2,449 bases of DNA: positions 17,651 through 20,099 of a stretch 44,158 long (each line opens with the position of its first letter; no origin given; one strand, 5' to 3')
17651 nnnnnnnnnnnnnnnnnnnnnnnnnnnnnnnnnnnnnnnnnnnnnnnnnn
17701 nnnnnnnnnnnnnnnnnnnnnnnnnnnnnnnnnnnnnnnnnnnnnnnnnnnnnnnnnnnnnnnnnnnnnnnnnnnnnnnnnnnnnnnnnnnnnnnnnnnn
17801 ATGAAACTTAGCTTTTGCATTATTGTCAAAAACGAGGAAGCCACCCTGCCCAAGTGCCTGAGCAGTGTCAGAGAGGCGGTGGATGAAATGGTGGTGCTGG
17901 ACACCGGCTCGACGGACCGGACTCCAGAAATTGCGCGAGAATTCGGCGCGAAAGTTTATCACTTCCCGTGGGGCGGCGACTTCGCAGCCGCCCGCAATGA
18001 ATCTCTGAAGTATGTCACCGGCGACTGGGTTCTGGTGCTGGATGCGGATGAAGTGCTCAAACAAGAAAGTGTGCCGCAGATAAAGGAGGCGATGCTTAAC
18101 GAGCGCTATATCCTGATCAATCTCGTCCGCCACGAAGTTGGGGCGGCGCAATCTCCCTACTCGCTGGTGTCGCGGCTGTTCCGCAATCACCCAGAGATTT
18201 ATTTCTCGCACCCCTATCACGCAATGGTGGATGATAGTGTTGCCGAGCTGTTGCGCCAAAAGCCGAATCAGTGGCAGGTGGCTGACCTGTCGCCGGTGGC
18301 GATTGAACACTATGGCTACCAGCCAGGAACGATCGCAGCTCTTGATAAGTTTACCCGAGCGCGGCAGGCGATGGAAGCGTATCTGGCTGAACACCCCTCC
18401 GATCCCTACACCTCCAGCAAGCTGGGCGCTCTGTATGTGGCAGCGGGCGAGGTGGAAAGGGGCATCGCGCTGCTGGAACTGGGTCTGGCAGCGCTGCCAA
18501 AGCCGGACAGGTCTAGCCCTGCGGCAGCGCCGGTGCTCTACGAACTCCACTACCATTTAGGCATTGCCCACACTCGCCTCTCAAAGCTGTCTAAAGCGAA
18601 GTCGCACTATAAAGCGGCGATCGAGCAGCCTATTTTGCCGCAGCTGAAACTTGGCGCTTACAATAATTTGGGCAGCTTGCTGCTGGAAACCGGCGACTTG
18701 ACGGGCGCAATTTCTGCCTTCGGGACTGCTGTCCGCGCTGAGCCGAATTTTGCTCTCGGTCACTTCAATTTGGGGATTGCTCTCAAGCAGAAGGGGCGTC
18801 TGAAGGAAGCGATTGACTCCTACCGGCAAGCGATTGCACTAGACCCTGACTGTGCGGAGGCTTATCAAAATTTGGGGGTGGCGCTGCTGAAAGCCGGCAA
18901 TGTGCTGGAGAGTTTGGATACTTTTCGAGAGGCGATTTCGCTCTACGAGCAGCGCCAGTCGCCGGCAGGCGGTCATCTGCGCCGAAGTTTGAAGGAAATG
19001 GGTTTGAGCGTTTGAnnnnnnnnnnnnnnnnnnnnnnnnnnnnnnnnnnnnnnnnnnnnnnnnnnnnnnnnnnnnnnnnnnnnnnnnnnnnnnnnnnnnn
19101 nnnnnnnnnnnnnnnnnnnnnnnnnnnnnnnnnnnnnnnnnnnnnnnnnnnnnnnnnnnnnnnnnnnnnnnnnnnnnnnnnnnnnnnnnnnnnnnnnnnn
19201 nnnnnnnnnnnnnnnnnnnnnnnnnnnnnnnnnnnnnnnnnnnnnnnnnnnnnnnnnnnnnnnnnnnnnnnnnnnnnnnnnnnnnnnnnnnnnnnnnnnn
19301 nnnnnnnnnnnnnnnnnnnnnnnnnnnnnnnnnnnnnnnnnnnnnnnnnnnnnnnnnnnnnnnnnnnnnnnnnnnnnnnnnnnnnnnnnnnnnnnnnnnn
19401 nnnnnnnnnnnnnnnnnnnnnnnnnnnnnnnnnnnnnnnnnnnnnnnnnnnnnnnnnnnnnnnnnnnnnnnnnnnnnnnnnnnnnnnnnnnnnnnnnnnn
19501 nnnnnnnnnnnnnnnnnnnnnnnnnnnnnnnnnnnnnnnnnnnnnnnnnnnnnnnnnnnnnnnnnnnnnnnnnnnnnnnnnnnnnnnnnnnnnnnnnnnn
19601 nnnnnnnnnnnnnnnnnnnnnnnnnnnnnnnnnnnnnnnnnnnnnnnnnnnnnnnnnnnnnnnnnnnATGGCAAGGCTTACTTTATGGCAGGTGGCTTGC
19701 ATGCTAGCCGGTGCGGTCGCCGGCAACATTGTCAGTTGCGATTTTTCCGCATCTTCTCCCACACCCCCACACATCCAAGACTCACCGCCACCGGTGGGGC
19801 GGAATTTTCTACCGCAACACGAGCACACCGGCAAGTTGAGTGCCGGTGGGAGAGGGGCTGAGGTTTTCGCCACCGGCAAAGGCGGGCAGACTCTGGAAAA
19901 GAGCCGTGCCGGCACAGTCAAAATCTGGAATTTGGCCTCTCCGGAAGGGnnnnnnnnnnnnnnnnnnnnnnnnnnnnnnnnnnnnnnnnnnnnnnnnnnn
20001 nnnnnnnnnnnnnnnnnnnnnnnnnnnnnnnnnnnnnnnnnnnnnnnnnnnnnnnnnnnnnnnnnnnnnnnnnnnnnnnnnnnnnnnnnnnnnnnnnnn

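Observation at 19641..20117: Perfect consensus promoter driving ~430 bp with no gene, antisense to a dead carbonic-anhydrase copy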

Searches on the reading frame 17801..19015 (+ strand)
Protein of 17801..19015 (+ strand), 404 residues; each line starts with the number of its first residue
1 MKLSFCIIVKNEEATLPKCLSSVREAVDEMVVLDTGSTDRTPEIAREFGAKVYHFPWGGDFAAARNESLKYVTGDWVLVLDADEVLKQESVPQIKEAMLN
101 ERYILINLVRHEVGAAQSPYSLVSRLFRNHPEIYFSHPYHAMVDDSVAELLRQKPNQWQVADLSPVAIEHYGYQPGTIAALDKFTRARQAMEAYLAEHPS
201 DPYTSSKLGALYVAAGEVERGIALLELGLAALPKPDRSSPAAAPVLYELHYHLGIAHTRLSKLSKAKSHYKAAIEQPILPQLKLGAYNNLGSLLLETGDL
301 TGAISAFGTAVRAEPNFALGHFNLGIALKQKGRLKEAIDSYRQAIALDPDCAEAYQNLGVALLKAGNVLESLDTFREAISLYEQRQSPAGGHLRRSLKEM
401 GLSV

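Call 12: find_encoding_contigs(protein=window:17801-19015:+, flank=10000, max_places=10)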
Protein window:17801-19015:+ (404 aa): 1 contig read that carries it; 1 place shown.
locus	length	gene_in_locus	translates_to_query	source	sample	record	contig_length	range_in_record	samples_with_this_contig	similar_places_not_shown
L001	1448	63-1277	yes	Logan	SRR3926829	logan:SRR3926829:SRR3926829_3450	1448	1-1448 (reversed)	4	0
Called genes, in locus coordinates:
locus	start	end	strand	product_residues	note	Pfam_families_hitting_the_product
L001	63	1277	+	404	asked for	PF00535:Glycos_transf_2, PF13414:TPR_11 (weak), PF13432:TPR_16, PF00515:TPR_1, PF07719:TPR_2, PF13181:TPR_8 (weak), PF13414:TPR_11, PF13432:TPR_16, +9 more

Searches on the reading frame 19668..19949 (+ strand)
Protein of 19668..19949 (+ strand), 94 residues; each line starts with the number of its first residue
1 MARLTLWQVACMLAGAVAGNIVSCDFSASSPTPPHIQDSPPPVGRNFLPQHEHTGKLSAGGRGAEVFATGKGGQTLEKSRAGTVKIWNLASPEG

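Call 65: search_protein_representatives(alignment_id=A4)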
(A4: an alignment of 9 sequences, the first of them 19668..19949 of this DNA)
Query: 9 sequences, 197 profile positions. Proteins with E-value up to 0.001 (for the whole library): 395; up to 1e-10: 27; up to 1e-30: 4. The best 150 are listed.
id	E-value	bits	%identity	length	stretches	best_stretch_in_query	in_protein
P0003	9.5e-75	266.8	-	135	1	1-132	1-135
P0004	6.2e-69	247.8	-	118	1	42-159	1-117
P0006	4.4e-59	215.7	-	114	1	69-187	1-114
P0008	8.6e-42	159.3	-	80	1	80-159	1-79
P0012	6.6e-19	84.6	-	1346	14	132-173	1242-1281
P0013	1.7e-16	76.7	-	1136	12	126-163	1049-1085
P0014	3.0e-16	75.9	-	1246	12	129-163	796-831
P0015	1.0e-15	74.2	-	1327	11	131-160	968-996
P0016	2.3e-15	73.0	-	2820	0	-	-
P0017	4.6e-15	72.0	-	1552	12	128-161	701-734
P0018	5.7e-15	71.7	-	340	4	73-162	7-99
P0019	6.0e-15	71.6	-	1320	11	131-162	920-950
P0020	4.6e-14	68.8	-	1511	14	127-161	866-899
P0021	1.6e-13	67.0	-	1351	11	116-161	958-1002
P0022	2.9e-13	66.1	-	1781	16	130-165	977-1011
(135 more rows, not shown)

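Call 67: find_encoding_contigs(protein=P0018, flank=8000, max_places=6)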
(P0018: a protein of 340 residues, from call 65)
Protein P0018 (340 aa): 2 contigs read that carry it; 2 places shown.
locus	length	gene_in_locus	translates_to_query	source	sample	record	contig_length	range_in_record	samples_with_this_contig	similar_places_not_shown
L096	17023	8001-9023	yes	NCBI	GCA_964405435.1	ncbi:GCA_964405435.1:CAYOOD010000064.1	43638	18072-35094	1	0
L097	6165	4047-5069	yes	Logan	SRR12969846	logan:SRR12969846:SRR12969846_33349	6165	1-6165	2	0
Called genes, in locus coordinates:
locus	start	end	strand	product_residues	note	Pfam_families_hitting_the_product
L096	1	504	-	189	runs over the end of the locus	PF07176:DUF1400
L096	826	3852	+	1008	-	PF00498:FHA, PF16697:Yop-YscD_cpl, PF00498:FHA, PF16697:Yop-YscD_cpl, PF00498:FHA, PF16697:Yop-YscD_cpl, PF00005:ABC_tran, PF01061:ABC2_membrane, +3 more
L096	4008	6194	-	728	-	PF00069:Pkinase, PF07714:PK_Tyr_Ser-Thr, PF13432:TPR_16, PF23914:TPR_CcmH_CycH, PF12895:ANAPC3, PF13432:TPR_16, PF13432:TPR_16, PF13432:TPR_16, +37 more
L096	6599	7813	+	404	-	PF00535:Glycos_transf_2, PF07719:TPR_2 (weak), PF13414:TPR_11, PF13424:TPR_12, PF00515:TPR_1, PF07719:TPR_2, PF13414:TPR_11, PF13424:TPR_12, +10 more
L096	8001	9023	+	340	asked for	PF23381:Beta-prop_IFT122_1st, PF23409:Beta-prop_EML, PF24807:WD40_CDC20-Fz, PF25173:Beta-prop_WDR3_1st, PF24796:WDR55, PF24814:WD40_Prp19, PF24817:WD40_WDHD1_1st, PF25174:Beta-prop_THOC3, +40 more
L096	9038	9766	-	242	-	PF00484:Pro_CA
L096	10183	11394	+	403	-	PF18731:HEPN_Swt1, PF14622:Ribonucleas_3_3, PF00636:Ribonuclease_3, PF00035:dsrm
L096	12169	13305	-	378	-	PF21016:RlmN_N, PF04055:Radical_SAM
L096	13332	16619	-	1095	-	PF13520:AA_permease_2, PF00989:PAS (weak), PF13188:PAS_8 (weak), PF08448:PAS_4 (weak), PF13426:PAS_9 (faint), PF08448:PAS_4, PF02518:HATPase_c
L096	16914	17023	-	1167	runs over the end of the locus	PF00989:PAS (weak), PF13188:PAS_8 (weak), PF08448:PAS_4 (weak), PF13426:PAS_9 (weak), PF01590:GAF, PF13185:GAF_2 (weak), PF00512:HisKA (weak), PF02518:HATPase_c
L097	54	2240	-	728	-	PF00069:Pkinase, PF07714:PK_Tyr_Ser-Thr, PF13432:TPR_16, PF23914:TPR_CcmH_CycH, PF12895:ANAPC3, PF13432:TPR_16, PF13432:TPR_16, PF13432:TPR_16, +37 more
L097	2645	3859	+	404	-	PF00535:Glycos_transf_2, PF07719:TPR_2 (weak), PF13414:TPR_11, PF13424:TPR_12, PF00515:TPR_1, PF07719:TPR_2, PF13414:TPR_11, PF13424:TPR_12, +10 more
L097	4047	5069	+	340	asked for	PF23381:Beta-prop_IFT122_1st, PF23409:Beta-prop_EML, PF24807:WD40_CDC20-Fz, PF25173:Beta-prop_WDR3_1st, PF24796:WDR55, PF24814:WD40_Prp19, PF24817:WD40_WDHD1_1st, PF25174:Beta-prop_THOC3, +40 more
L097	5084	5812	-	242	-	PF00484:Pro_CA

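Call 74: find_homologous_proteins(query=P0018, max_evalue=1e-40)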
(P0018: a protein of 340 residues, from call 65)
Query P0018 (340 aa): 253 proteins with E <= 1e-40 among 8000 candidates; the best 120 are listed.
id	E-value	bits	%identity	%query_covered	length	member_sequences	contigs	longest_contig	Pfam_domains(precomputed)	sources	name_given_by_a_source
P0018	4.1e-215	731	100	100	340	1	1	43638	PF25168.2,PF23586.3,PF24105.2,PF24805.2,PF25048.2,PF24017.3,PF23342.2,PF24817.2,PF23393.3,PF23389.2,PF20426.5,PF25460.2,PF00400.39,PF23414.2,PF25178.1,PF23410.5,PF23775.2,PF25174.2,PF24814.2,PF23381.2,PF25173.2,PF23383.2,PF25171.2,PF12894.14,PF25175.2,PF24796.2,PF07676.19,PF24780.2,PF23409.2,PF23761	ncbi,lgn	-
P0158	1.5e-158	545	74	100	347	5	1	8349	PF25168.2,PF23586.3,PF24105.2,PF24805.2,PF25048.2,PF24017.3,PF23342.2,PF24817.2,PF23393.3,PF25460.2,PF00400.39,PF23414.2,PF23410.5,PF23775.2,PF25174.2,PF24814.2,PF23381.2,PF25173.2,PF23383.2,PF25171.2,PF12894.14,PF25175.2,PF24796.2,PF24780.2,PF23409.2,PF23761.2,PF25172.2,PF24782.3,PF25391.2,PF23869.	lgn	-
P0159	1.8e-81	292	33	99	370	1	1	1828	PF23769.2,PF23586.3,PF17005.12,PF25048.2,PF23342.2,PF23411.2,PF23770.2,PF23393.3,PF23609.2,PF24797.2,PF20426.5,PF25460.2,PF11715.17,PF23749.2,PF25178.1,PF23775.2,PF25173.2,PF23383.2,PF25171.2,PF12894.14,PF24780.2,PF16755.12,PF23761.2,PF25172.2,PF24782.3,PF25047.1,PF26550.2,PF23756.2,PF23098.2,PF2516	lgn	-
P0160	3.4e-64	235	40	77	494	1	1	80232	PF23769.2,PF23586.3,PF17005.12,PF25048.2,PF23342.2,PF23411.2,PF23770.2,PF23393.3,PF23609.2,PF24797.2,PF20426.5,PF25460.2,PF11715.17,PF23749.2,PF25178.1,PF13365.13,PF23775.2,PF25173.2,PF23383.2,PF25171.2,PF12894.14,PF24780.2,PF23761.2,PF25172.2,PF24782.3,PF13144.12,PF25047.1,PF26550.2,PF14517.13,PF23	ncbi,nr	ncbi:MAG: trypsin-like peptidase domain-containing protein [Hormoscilla sp. GUM202]|nr:trypsin-like 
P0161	2.4e-63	232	32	79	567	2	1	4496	PF23769.2,PF23586.3,PF13360.14,PF25048.2,PF23342.2,PF23411.2,PF02239.23,PF11178.14,PF10584.15,PF23393.3,PF23609.2,PF24797.2,PF15492.13,PF20426.5,PF25460.2,PF11715.17,PF23749.2,PF25178.1,PF23775.2,PF25173.2,PF23383.2,PF25171.2,PF12894.14,PF21783.3,PF24780.2,PF16755.12,PF23761.2,PF25172.2,PF24782.3,PF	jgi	jgi:WD40 repeat protein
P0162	1.2e-61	227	31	67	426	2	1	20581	PF23769.2,PF10647.16,PF23586.3,PF25048.2,PF23342.2,PF23411.2,PF23215.1,PF02239.23,PF11178.14,PF23770.2,PF23393.3,PF23609.2,PF24797.2,PF15492.13,PF20426.5,PF25460.2,PF11715.17,PF23749.2,PF25178.1,PF23775.2,PF25173.2,PF23383.2,PF25171.2,PF12894.14,PF24780.2,PF08450.19,PF16755.12,PF23761.2,PF10282.16,P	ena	-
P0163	3.2e-60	222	35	80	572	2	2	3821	PF23769.2,PF23586.3,PF25048.2,PF23342.2,PF23411.2,PF11659.15,PF23393.3,PF23609.2,PF24797.2,PF20426.5,PF25460.2,PF11715.17,PF23749.2,PF25178.1,PF13365.13,PF23775.2,PF25173.2,PF23383.2,PF25171.2,PF12894.14,PF21031.3,PF24780.2,PF16755.12,PF25172.2,PF24782.3,PF25047.1,PF26550.2,PF23756.2,PF23098.2,PF251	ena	-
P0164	4.6e-58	215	34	77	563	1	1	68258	PF23769.2,PF23586.3,PF25048.2,PF23342.2,PF23411.2,PF23215.1,PF23393.3,PF24797.2,PF20426.5,PF25460.2,PF23749.2,PF25178.1,PF23775.2,PF25173.2,PF23383.2,PF25171.2,PF12894.14,PF21031.3,PF24780.2,PF08450.19,PF16755.12,PF25172.2,PF24782.3,PF25047.1,PF26550.2,PF23756.2,PF23098.2,PF25168.2,PF24105.2,PF24805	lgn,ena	-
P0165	2.4e-57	212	35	77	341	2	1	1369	PF23769.2,PF10647.16,PF23586.3,PF17005.12,PF25048.2,PF23342.2,PF23411.2,PF11178.14,PF23770.2,PF23393.3,PF23609.2,PF24797.2,PF20426.5,PF25460.2,PF11715.17,PF25178.1,PF23775.2,PF25173.2,PF23383.2,PF25171.2,PF12894.14,PF04762.19,PF24780.2,PF23761.2,PF25172.2,PF24782.3,PF08662.18,PF25047.1,PF26550.2,PF2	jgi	jgi:WD40 repeat protein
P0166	4.5e-57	212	43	79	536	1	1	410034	PF23769.2,PF23586.3,PF17005.12,PF25048.2,PF23342.2,PF23411.2,PF11178.14,PF23770.2,PF25597.2,PF23393.3,PF23609.2,PF24797.2,PF20426.5,PF25460.2,PF11715.17,PF25178.1,PF13365.13,PF23775.2,PF25173.2,PF23383.2,PF25171.2,PF12894.14,PF24780.2,PF16755.12,PF23761.2,PF25172.2,PF24782.3,PF08662.18,PF13144.12,PF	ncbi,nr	ncbi:trypsin-like peptidase domain-containing protein [Nostoc sp. CHAB 5844]|nr:trypsin-like peptida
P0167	3.8e-55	205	33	85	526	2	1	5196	PF23769.2,PF23586.3,PF17005.12,PF25048.2,PF23342.2,PF23411.2,PF23215.1,PF11178.14,PF23393.3,PF23609.2,PF00069.32,PF20426.5,PF25460.2,PF11715.17,PF25178.1,PF23775.2,PF25173.2,PF23383.2,PF25171.2,PF12894.14,PF24780.2,PF23761.2,PF25172.2,PF24782.3,PF25047.1,PF26550.2,PF23756.2,PF23098.2,PF25168.2,PF241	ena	-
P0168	5.7e-55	205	33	89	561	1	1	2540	PF23769.2,PF23586.3,PF17005.12,PF25048.2,PF23342.2,PF23411.2,PF23770.2,PF23393.3,PF23609.2,PF00069.32,PF24797.2,PF15492.13,PF20426.5,PF25460.2,PF11715.17,PF25178.1,PF23775.2,PF25173.2,PF23383.2,PF25171.2,PF12894.14,PF21031.3,PF24780.2,PF16755.12,PF23761.2,PF25172.2,PF24782.3,PF00780.29,PF25047.1,PF2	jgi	jgi:WD40 repeat protein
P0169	3.2e-54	202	31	74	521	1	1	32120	PF23769.2,PF23586.3,PF13360.14,PF17005.12,PF25048.2,PF23342.2,PF23411.2,PF10584.15,PF23393.3,PF24797.2,PF15492.13,PF20426.5,PF25460.2,PF11715.17,PF23749.2,PF25178.1,PF23775.2,PF25173.2,PF23383.2,PF25171.2,PF12894.14,PF24780.2,PF23761.2,PF25172.2,PF24782.3,PF09142.18,PF08662.18,PF25047.1,PF26550.2,PF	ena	-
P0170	1.1e-53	201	36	59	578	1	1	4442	PF23769.2,PF23586.3,PF25048.2,PF23342.2,PF23411.2,PF23770.2,PF23393.3,PF23609.2,PF00069.32,PF24797.2,PF20426.5,PF25460.2,PF11715.17,PF25178.1,PF23775.2,PF25173.2,PF23383.2,PF25171.2,PF12894.14,PF24780.2,PF23761.2,PF25172.2,PF24782.3,PF25047.1,PF26550.2,PF23756.2,PF23098.2,PF25168.2,PF24105.2,PF24805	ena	-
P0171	2.0e-53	200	30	84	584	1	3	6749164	PF23769.2,PF23586.3,PF13360.14,PF25048.2,PF23342.2,PF23411.2,PF10584.15,PF23770.2,PF23393.3,PF23609.2,PF24797.2,PF15492.13,PF20426.5,PF25460.2,PF23749.2,PF25178.1,PF23775.2,PF25173.2,PF23383.2,PF25171.2,PF12894.14,PF04762.19,PF24780.2,PF08450.19,PF16755.12,PF23761.2,PF25172.2,PF24782.3,PF25047.1,PF2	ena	-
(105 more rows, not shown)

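Call 75: find_encoding_contigs(protein=P0158, flank=4000, max_places=2)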
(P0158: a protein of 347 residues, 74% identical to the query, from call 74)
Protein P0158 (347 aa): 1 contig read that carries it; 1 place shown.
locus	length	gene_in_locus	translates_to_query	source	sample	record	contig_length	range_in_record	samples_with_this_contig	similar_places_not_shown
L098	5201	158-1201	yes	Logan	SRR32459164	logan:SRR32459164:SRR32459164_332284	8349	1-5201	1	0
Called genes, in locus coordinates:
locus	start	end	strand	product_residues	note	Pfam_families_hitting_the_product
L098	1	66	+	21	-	?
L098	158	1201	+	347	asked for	PF24807:WD40_CDC20-Fz, PF23381:Beta-prop_IFT122_1st, PF24814:WD40_Prp19, PF25173:Beta-prop_WDR3_1st, PF25174:Beta-prop_THOC3, PF24796:WDR55, PF25175:Beta-prop_WDR5, PF24807:WD40_CDC20-Fz, +35 more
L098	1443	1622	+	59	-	-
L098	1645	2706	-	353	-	PF21016:RlmN_N, PF04055:Radical_SAM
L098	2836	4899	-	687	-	PF00009:GTP_EFTU, PF22042:EF-G_D2, PF14492:EFG_III, PF03764:EFG_IV, PF00679:EFG_C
